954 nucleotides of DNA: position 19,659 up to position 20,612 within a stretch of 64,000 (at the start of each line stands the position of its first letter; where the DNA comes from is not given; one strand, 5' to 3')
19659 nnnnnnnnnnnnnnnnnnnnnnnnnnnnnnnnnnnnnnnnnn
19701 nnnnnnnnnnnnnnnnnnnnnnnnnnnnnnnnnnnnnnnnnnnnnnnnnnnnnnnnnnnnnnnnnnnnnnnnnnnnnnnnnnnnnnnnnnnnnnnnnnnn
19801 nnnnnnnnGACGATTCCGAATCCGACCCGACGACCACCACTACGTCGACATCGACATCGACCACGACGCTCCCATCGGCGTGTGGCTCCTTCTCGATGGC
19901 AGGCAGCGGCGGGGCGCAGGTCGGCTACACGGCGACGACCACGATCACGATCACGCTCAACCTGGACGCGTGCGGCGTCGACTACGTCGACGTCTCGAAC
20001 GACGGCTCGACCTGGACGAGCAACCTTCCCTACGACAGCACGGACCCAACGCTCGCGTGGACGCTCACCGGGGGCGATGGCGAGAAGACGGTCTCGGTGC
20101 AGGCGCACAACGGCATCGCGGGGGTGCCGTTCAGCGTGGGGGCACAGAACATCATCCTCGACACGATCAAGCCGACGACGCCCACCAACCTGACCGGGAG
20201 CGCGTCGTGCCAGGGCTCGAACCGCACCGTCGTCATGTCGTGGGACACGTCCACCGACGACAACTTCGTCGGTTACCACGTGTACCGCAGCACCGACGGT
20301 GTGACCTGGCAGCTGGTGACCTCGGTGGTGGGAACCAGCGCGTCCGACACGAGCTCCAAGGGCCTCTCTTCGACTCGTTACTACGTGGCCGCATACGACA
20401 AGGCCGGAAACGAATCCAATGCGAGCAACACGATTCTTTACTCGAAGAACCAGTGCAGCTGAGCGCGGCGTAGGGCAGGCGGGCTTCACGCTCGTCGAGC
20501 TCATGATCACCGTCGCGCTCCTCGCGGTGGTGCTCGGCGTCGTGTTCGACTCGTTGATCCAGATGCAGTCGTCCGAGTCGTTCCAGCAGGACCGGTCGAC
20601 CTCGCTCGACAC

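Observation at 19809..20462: Minor pilin carrying a Ser/Thr linker, an Ig-like module and a C-terminal FN3 domain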

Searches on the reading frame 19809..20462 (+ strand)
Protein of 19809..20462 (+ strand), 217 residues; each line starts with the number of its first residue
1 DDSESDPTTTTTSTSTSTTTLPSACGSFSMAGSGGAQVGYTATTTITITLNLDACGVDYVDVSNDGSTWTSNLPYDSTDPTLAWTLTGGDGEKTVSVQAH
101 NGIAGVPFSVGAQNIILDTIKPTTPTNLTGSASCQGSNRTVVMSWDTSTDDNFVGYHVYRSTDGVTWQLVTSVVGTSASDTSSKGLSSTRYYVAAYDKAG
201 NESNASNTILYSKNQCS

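Call 5: search_protein_families(library=pfam, proteins=[window:19809-20462:+], max_evalue=10)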
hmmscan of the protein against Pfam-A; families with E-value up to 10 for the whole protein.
window:19809-20462:+ (217 aa): 3 families
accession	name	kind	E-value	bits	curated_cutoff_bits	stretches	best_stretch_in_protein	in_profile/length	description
PF18370.7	RGI_lyase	-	0.019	15.8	27.8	1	138-206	16-80/86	Rhamnogalacturonan I lyases beta-sheet domain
PF03988.17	DUF347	-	0.13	13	28.2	1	169-187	7-25/52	Repeat of Unknown Function (DUF347)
PF22633.2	F5_F8_type_C_2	-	0.88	10.7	27.8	1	140-179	34-73/91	NedA-like, galactose-binding domain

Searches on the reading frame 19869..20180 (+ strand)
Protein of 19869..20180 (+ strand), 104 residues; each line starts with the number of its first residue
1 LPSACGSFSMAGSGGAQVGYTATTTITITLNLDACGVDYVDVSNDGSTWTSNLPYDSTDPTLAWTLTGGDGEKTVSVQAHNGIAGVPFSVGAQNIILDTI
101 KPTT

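Call 5: search_protein_families(library=pfam, proteins=[window:19869-20180:+], max_evalue=10)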
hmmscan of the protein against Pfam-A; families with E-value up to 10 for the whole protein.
window:19869-20180:+ (104 aa): 1 family
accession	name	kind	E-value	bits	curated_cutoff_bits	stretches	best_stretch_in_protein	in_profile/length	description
PF17957.7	Big_7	-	0.0042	18.1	24.1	1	15-77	11-70/70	Bacterial Ig domain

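Call 34: search_solved_structures(query=A2, max_evalue=10, show_alignments=2)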
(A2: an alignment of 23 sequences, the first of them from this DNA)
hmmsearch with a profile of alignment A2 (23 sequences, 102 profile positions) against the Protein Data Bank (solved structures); distinct sequences matched with E-value up to 10: 17.
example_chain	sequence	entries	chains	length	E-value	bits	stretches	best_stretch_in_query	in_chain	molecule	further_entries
2ya4_A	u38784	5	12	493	0.026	18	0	29-55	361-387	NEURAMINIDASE A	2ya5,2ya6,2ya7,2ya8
2w20_A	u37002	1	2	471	0.026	18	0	30-55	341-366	SIALIDASE A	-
5kky_A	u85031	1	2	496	0.027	18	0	29-55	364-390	Sialidase A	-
3h71_A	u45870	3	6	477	0.028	17.9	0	30-55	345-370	Sialidase A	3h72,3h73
7a54_A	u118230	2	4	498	0.034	17.7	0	30-55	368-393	Sialidase A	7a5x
2vvz_A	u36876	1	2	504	0.035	17.6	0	30-55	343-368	SIALIDASE A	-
7lbu_A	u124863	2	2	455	0.075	16.6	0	38-54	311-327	Exo-alpha-sialidase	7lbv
6qzh_A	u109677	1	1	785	0.13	15.8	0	29-55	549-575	C-C chemokine receptor type 7,Sialidase A,C-C chemokine receptor type 7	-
4j9t_A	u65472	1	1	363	0.19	15.3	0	35-62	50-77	designed unnatural amino acid dependent metalloprotein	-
1eur_A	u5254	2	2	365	0.35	14.4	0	36-62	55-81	SIALIDASE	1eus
8kc0_A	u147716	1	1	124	0.77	13.3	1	31-87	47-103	De novo design protein -NB8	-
4x6k_A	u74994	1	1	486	0.92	13.1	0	33-61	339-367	Anhydrosialidase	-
4x47_A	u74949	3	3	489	1.3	12.6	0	32-61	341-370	Anhydrosialidase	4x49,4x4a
1wcq_A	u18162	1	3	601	6.1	10.4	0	36-62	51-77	SIALIDASE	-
1w8n_A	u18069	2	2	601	7.2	10.2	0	36-62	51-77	BACTERIAL SIALIDASE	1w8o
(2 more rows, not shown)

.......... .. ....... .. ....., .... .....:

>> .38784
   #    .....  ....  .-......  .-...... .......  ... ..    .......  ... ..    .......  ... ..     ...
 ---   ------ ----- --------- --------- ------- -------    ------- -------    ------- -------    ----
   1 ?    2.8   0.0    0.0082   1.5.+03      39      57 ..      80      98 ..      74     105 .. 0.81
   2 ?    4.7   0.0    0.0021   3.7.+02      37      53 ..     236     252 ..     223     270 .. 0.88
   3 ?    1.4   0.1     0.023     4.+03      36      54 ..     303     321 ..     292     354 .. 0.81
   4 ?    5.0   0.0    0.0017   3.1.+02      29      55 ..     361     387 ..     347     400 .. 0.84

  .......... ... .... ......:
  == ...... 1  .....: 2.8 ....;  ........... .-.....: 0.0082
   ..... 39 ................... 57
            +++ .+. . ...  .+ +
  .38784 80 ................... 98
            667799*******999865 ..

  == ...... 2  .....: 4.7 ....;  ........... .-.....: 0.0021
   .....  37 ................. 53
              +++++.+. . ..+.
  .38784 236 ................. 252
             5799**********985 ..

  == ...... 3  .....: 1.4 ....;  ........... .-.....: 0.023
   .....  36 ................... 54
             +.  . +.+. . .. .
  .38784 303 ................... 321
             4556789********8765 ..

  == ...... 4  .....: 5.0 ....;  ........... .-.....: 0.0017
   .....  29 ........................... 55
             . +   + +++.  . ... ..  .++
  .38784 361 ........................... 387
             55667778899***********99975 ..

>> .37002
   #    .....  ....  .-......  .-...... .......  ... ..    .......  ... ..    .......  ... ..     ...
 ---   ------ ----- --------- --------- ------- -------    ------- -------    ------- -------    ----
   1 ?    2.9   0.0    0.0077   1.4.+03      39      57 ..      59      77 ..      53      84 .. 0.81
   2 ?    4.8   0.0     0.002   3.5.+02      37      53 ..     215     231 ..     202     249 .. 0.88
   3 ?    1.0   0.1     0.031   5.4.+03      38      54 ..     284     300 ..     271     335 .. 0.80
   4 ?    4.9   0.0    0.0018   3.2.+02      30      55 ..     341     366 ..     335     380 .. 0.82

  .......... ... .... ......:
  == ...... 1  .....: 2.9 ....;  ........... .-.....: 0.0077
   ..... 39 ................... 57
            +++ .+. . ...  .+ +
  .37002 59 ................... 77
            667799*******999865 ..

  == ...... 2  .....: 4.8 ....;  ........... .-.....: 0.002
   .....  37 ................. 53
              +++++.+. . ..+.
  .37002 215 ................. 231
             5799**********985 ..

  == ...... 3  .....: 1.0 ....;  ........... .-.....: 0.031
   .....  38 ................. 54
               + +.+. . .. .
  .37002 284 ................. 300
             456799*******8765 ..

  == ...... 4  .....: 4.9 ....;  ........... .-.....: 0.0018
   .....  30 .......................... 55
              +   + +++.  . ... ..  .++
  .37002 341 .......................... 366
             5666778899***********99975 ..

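Call 43: predict_structure(alignment_id=A2)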
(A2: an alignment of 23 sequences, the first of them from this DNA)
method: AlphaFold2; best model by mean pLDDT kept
length: 100 residues; sequences in the alignment: 23
mean_pLDDT: 82.3   pTM: 0.72
mean pLDDT of the five models: 82.3, 81.5, 81.3, 80.7, 79.9
residues with pLDDT >= 90: 44; 70-90: 36; 50-70: 17; < 50: 3
segments of 3 or more residues with pLDDT < 50: none
pLDDT, mean of each block of 10 residues (from residue 1): 79 59 85 91 89 92 77 90 89 72
secondary structure, 60 per line:
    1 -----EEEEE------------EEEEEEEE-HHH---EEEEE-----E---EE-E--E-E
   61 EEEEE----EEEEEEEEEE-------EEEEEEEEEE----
elements in order: E6-10 E23-30 E38-42 E60-65 E70-79 E87-96

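Call 46: fold_search(model_id=the predicted structure, library=pdb)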
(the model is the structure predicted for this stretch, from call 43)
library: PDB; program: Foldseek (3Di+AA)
matches with E <= 10: 1755; with E <= 0.001: 0
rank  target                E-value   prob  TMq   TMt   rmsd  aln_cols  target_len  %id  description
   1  4xed                  7.5e-03  1.00  0.63  0.64   3.5        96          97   14  PKD domain of M14-like peptidase from Thermoplasmatales archaeon SCGC AB-540-F20 (released 2015-05-13)
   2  7y8i_D                1.0e-02  1.00  0.47  0.50   5.3        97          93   11  Crystal structure of sDscam FNIII3 domain, isoform alpha7 (released 2023-05-24)
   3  2c9x_A                1.3e-02  1.00  0.51  0.17   7.4       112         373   17  Sulfite dehydrogenase from Starkeya Novella Y236F mutant (released 2006-08-16)
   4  2blf_A                1.4e-02  1.00  0.52  0.18   5.7       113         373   17  Sulfite dehydrogenase from Starkeya Novella (released 2005-04-28)
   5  8e1c                  1.5e-02  1.00  0.48  0.43   5.4       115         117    8  Crystal Structure of Nanobody VHH222 Specific for PA14 Cif (released 2023-10-04)
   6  6z3q_H                1.8e-02  0.98  0.46  0.40   5.8       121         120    9  Structure of EV71 in complex with a protective antibody 38-1-10A Fab (released 2020-09-02)
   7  2nnc_A                1.8e-02  1.00  0.56  0.52   4.1        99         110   11  Structure of the sulfur carrier protein SoxY from Chlorobium limicola f thiosulfatophilum (released 2007-03-13)
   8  8yz6_D                1.9e-02  1.00  0.55  0.49   5.1       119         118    8  SARS-CoV-2 Spike (BA.1) in complex with Fab of JH-8B (released 2024-06-05)
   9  7ur6_D                2.1e-02  0.99  0.47  0.39   6.4       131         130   13  Cryo-EM structure of SHIV-elicited, FP-directed Rhesus Fab RM6561.DH1021.14 in complex with stabilized HIV-1 Env Ce117 (released 2023-04-26)
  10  2nnc_B                2.2e-02  1.00  0.56  0.50   4.1        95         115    8  Structure of the sulfur carrier protein SoxY from Chlorobium limicola f thiosulfatophilum (released 2007-03-13)
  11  7kra_I                2.2e-02  1.00  0.58  0.38   4.4       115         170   10  Cryo-EM structure of Saccharomyces cerevisiae ER membrane protein complex bound to Fab-DH4 in lipid nanodiscs (released 2020-12-02)
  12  6h6z_C                2.2e-02  1.00  0.51  0.43   5.5       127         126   10  GI.1 human norovirus protruding domain in complex with Nano-62 (released 2018-12-19)
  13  2yn3_A                2.4e-02  1.00  0.57  0.25   5.3       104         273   20  Structural insight into the giant calcium-binding adhesin SiiE: implications for the adhesion of Salmonella enterica t (released 2013-04-03)
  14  9n9j_8                2.4e-02  0.99  0.53  0.39   5.9       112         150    9  Structure of a GRP94 folding intermediate engaged with a CCDC134- and FKBP11-bound secretory translocon (released 2025-11-19)
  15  7mfu_C                2.5e-02  1.00  0.54  0.46   5.1       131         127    8  Crystal structure of synthetic nanobody (Sb14+Sb68) complexes with SARS-CoV-2 receptor binding domain (released 2021-06-02)
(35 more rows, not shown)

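Call 70: search_protein_representatives(alignment_id=A2)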
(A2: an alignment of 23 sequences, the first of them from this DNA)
Query: 23 sequences, 102 profile positions. Proteins with E-value up to 0.001 (for the whole library): 4355; up to 1e-10: 1641; up to 1e-30: 313. The best 150 are listed.
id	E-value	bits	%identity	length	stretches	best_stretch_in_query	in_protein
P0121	1.5e-187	625.7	-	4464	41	19-101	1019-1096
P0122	9.5e-174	581.4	-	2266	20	19-101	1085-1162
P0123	3.6e-142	480.0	-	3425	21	14-101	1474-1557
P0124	1.3e-136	462.2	-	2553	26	18-101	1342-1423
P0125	1.0e-132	449.6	-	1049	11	18-101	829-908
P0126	3.3e-132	448.0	-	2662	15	18-101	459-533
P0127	1.3e-130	443.0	-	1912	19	15-101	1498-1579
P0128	1.7e-130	442.6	-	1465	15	5-101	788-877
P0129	1.5e-110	378.5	-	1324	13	16-101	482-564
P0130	1.6e-104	359.1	-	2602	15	18-101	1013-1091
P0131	5.2e-103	354.3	-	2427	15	17-99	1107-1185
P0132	3.0e-101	348.6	-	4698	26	15-101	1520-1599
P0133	6.4e-101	347.6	-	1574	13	23-101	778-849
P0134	5.0e-99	341.5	-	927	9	16-101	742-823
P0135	2.6e-97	336.0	-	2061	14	16-101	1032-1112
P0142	6.9e-90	312.1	-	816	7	15-101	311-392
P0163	2.5e-73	259.0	-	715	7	4-101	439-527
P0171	1.4e-67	240.5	-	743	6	18-101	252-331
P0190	7.6e-59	212.5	-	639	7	4-102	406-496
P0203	2.6e-56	204.3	-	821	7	7-101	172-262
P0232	9.9e-50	183.2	-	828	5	11-101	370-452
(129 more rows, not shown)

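Call 71: search_protein_families(library=pfam, proteins=[P0125, P0134, P0142, P0163, P0171, P0190, P0203, P0232], max_evalue=0.001)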
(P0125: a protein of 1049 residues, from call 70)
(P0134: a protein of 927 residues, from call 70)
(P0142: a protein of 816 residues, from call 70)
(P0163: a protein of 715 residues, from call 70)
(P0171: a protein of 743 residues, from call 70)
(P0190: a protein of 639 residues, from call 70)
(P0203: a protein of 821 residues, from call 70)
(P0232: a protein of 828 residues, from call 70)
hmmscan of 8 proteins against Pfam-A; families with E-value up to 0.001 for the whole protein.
P0125 (1049 aa): 8 families
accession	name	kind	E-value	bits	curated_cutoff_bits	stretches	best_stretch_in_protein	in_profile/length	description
PF19077.6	Big_13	-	6.3e-33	113.8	27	0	941-997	41-102/102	Bacterial Ig-like domain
PF08198.17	Thymopoietin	-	1.6e-14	53.7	28.6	0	502-515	25-38/48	Thymopoietin protein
PF08363.15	GbpC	-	2.3e-13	50.8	27.2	0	422-462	2-41/307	Glucan-binding protein C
PF13285.11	DUF4073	-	6.4e-13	49.1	28.8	0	769-797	117-142/157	Domain of unknown function (DUF4073)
PF22815.2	CatAgl_D1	-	2.5e-07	31.3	27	0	436-464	123-151/159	Alpha-1,3-glucanase catalytic domain D1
PF05818.17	TraT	-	3.2e-06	27.5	31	0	783-815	16-48/214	Enterobacterial TraT complement resistance protein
PF24306.1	THSD1_N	-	9.5e-06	25.7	27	0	696-722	15-41/100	THSD1 N-terminal domain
PF19408.5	PKD_6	-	0.00034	21.4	25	0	940-993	11-71/82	PKD-like domain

P0134 (927 aa): 4 families
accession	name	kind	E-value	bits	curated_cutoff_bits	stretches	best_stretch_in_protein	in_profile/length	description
PF24893.1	DUF7743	-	1.1e-29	103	27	0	282-345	14-67/120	Domain of unknown function (DUF7743)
PF17957.7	Big_7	-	1.8e-26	93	24.1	0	188-248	10-70/70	Bacterial Ig domain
PF19077.6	Big_13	-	3.6e-11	43.9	27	0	467-541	22-98/102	Bacterial Ig-like domain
PF08198.17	Thymopoietin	-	5.7e-07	29.6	28.6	0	144-159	25-40/48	Thymopoietin protein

P0142 (816 aa): 7 families
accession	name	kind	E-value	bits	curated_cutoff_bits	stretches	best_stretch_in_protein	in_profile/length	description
PF17957.7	Big_7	-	1.8e-25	89.8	24.1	5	312-370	11-70/70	Bacterial Ig domain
PF19077.6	Big_13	-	7.5e-17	62.1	27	0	314-391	22-102/102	Bacterial Ig-like domain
PF24893.1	DUF7743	-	7.6e-11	42.2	27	0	581-665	9-82/120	Domain of unknown function (DUF7743)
PF08198.17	Thymopoietin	-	6.1e-08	32.7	28.6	0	538-553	23-38/48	Thymopoietin protein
PF14263.11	DUF4354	-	2.2e-07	31.3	25.5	0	470-522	20-72/123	Domain of unknown function (DUF4354)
PF16370.11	MetallophosC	-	0.00062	20.3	29.7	0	347-378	135-166/168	C terminal of Calcineurin-like phosphoesterase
PF16116.10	DUF4832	-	0.00064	20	29.2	0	493-565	134-208/216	Domain of unknown function (DUF4832)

P0163 (715 aa): 8 families
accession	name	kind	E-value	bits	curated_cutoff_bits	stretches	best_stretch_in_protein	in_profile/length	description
PF17957.7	Big_7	-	3.3e-28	98.6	24.1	4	447-505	11-70/70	Bacterial Ig domain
PF19077.6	Big_13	-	7.1e-14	52.6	27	1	262-335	17-93/102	Bacterial Ig-like domain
PF08768.17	THAP4_heme-bd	-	2.5e-07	31.4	25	0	324-383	56-111/151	THAP4-like, heme-binding beta-barrel domain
PF00508.23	PPV_E2_N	-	9.8e-07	28.8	27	0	475-517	141-183/200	E2 (early) protein, N terminal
PF24143.1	Beta-sand_ComC_2nd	-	1e-06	29.5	27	0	442-510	13-84/87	EGF-like domain-containing protein ComC second beta-sandwich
PF16116.10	DUF4832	-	3.7e-06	27.3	29.2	0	445-522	133-212/216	Domain of unknown function (DUF4832)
PF24721.1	HAB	-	5.2e-06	27.2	27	0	360-392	32-64/81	Half a barrel family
PF16370.11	MetallophosC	-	0.0003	21.4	29.7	0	285-331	120-166/168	C terminal of Calcineurin-like phosphoesterase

P0171 (743 aa): 6 families
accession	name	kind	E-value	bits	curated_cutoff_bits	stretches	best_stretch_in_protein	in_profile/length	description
PF19077.6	Big_13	-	3e-15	57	27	0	247-329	17-101/102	Bacterial Ig-like domain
PF06739.17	SBBP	-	4e-12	46.3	20.5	1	23-59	1-38/38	Beta-propeller repeat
PF08198.17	Thymopoietin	-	1.3e-07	31.6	28.6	0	669-682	25-38/48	Thymopoietin protein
PF13285.11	DUF4073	-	1.4e-06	28.5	28.8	0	471-499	117-142/157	Domain of unknown function (DUF4073)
PF08363.15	GbpC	-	3.7e-05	23.9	27.2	0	310-350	2-41/307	Glucan-binding protein C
PF22815.2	CatAgl_D1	-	0.00077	19.9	27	0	324-352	123-151/159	Alpha-1,3-glucanase catalytic domain D1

P0190 (639 aa): 6 families
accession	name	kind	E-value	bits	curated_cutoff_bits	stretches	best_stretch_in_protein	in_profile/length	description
PF18911.6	PKD_4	-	5.8e-25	87.6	27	1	513-594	2-85/85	PKD domain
PF17957.7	Big_7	-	5.1e-22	78.7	24.1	1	129-196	1-68/70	Bacterial Ig domain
PF00801.26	PKD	-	9.4e-15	54.8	23.5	1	522-587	8-74/80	PKD domain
PF24893.1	DUF7743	-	2e-13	50.6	27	0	327-399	17-79/120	Domain of unknown function (DUF7743)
PF22352.2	K319L-like_PKD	-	4.7e-10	39.8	27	1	519-594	1-84/84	K319L-like, PKD domain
PF19077.6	Big_13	-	4.8e-10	40.3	27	0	417-494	23-102/102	Bacterial Ig-like domain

P0203 (821 aa): 2 families
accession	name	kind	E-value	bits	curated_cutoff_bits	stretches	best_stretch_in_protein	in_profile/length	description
PF24893.1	DUF7743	-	3e-07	30.6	27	0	547-612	17-72/120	Domain of unknown function (DUF7743)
PF08198.17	Thymopoietin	-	0.00074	19.6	28.6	0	683-695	27-39/48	Thymopoietin protein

P0232 (828 aa): 5 families
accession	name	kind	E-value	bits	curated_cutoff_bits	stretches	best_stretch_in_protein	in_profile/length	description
PF17957.7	Big_7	-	5.2e-17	62.7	24.1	0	555-612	11-68/70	Bacterial Ig domain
PF24893.1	DUF7743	-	2.6e-13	50.2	27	0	375-429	17-61/120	Domain of unknown function (DUF7743)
PF13529.12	Peptidase_C39_2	-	8.6e-08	33.3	24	1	250-328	51-143/143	Peptidase_C39 like family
PF19077.6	Big_13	-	6.8e-06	27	27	0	382-451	31-102/102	Bacterial Ig-like domain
PF24749.2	DUF7695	-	0.00073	19.7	25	0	364-379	30-45/58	Domain of unknown function (DUF7695)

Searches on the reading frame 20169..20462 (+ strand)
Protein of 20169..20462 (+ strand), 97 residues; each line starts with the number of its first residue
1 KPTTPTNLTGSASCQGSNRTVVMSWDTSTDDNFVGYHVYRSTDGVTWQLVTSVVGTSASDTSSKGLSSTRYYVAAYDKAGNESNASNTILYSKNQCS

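Call 5: search_protein_families(library=pfam, proteins=[window:20169-20462:+], max_evalue=10)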
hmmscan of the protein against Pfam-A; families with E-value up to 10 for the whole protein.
window:20169-20462:+ (97 aa): 4 families
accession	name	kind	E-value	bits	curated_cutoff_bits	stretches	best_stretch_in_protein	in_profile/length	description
PF18370.7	RGI_lyase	-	0.0042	17.8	27.8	1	18-86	16-80/86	Rhamnogalacturonan I lyases beta-sheet domain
PF04616.20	Glyco_hydro_43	-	0.033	14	32.2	1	27-62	26-61/288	Glycosyl hydrolases family 43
PF21910.2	GH85_C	-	0.051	14.5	27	1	18-57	16-53/95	GH85 endohexosaminidases, C-terminal domain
PF19081.6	Ig_7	-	0.82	10.4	27.3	1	2-83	1-72/84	Ig-like domain CHU_C associated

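Call 36: search_solved_structures(query=A3, max_evalue=0.01, show_alignments=0)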
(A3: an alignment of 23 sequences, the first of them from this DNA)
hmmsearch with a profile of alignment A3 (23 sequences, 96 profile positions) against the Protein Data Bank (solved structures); distinct sequences matched with E-value up to 0.01: 12.
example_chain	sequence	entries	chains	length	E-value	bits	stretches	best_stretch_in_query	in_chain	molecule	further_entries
1k85_A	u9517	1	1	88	4.4e-09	40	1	1-90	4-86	CHITINASE A1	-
5z06_A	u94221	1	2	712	8.2e-06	29.6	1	16-90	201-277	BDI_3064 protein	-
6bt9_A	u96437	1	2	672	4e-05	27.4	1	4-86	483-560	Chitinase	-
8pn5_A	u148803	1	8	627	4.8e-05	27.1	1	1-92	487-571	DUF3472 domain-containing protein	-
8pn3_A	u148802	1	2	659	5.1e-05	27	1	1-92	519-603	DUF3472 domain-containing protein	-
8pmu_A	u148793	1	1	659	5.1e-05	27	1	1-92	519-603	DUF3472 domain-containing protein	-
7y6e_A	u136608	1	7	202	0.00063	23.5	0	24-86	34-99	Dscam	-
4bq8_A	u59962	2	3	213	0.0029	21.4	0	1-79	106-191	NEOGENIN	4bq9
6z3m_E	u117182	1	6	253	0.0049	20.6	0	1-79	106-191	Neogenin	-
4u3h_A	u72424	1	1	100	0.005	20.6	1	15-85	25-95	FN3con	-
4bq6_A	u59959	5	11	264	0.0056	20.5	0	1-79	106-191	NEOGENIN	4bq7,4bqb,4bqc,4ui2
7ndg_B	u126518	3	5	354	0.0096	19.7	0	1-79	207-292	Neogenin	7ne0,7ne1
